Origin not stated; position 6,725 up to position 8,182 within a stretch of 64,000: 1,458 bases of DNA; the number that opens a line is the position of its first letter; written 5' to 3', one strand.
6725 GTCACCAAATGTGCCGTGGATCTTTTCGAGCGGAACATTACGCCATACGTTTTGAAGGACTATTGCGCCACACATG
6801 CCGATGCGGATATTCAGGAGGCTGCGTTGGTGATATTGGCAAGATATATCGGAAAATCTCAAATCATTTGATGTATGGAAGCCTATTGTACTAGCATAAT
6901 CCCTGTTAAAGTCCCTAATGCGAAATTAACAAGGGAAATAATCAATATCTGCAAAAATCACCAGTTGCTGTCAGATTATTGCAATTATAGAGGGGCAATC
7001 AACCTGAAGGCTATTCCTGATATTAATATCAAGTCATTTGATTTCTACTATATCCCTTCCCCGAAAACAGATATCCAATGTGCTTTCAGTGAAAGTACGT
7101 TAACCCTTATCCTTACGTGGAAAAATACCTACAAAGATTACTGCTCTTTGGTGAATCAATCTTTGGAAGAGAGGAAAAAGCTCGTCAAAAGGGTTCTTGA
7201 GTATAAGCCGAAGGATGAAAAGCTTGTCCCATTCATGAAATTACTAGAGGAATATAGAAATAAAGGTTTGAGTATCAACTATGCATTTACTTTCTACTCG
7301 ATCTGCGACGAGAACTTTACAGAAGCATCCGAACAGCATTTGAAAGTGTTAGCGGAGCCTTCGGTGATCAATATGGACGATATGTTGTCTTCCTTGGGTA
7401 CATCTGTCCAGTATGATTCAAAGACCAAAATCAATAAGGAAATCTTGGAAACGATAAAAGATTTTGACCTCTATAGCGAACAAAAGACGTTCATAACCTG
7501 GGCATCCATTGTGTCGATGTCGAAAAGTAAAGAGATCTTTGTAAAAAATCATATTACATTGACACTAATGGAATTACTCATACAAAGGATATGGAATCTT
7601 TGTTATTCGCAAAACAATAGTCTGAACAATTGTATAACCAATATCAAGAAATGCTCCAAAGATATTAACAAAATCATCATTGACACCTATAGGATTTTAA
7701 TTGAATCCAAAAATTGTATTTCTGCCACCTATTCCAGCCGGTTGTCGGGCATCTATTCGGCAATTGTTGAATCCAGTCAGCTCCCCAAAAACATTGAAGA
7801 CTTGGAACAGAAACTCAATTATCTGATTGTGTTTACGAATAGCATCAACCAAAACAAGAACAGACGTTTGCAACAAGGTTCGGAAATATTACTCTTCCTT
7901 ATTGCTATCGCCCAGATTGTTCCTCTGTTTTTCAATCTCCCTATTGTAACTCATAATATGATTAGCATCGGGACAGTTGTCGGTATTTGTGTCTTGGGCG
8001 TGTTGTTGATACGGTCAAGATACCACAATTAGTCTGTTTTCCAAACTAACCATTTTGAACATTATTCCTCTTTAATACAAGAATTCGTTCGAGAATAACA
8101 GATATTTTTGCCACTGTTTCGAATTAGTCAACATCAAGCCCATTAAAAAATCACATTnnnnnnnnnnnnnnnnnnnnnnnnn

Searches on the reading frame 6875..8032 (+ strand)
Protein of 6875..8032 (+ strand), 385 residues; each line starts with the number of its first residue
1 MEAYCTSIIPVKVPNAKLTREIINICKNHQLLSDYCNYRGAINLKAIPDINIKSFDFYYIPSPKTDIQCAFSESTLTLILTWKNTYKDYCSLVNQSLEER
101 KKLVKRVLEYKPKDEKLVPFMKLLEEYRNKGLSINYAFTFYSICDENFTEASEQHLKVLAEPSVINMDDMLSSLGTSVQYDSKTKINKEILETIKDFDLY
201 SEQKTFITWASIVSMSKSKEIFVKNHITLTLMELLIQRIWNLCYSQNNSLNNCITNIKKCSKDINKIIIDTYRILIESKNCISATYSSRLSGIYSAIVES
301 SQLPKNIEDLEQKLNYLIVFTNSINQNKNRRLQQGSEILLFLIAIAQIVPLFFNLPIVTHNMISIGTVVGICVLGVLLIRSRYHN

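Call 14: search_protein_families(library=ncbifam, proteins=[window:6875-8032:+], max_evalue=0.01)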
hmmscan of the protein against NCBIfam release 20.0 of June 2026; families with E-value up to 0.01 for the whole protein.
window:6875-8032:+ (385 aa): 1 family
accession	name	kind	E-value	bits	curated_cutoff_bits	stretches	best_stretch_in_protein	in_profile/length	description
TIGR04142.1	PCisTranLspir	hypoth_equivalog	0.0014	17.6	250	1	140-226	161-244/316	putative peptidyl-prolyl cis-trans isomerase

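Call 15: search_protein_families(library=pfam, proteins=[window:6875-8032:+], max_evalue=0.01)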
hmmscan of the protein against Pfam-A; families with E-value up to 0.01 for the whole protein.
window:6875-8032:+ (385 aa): 0 families
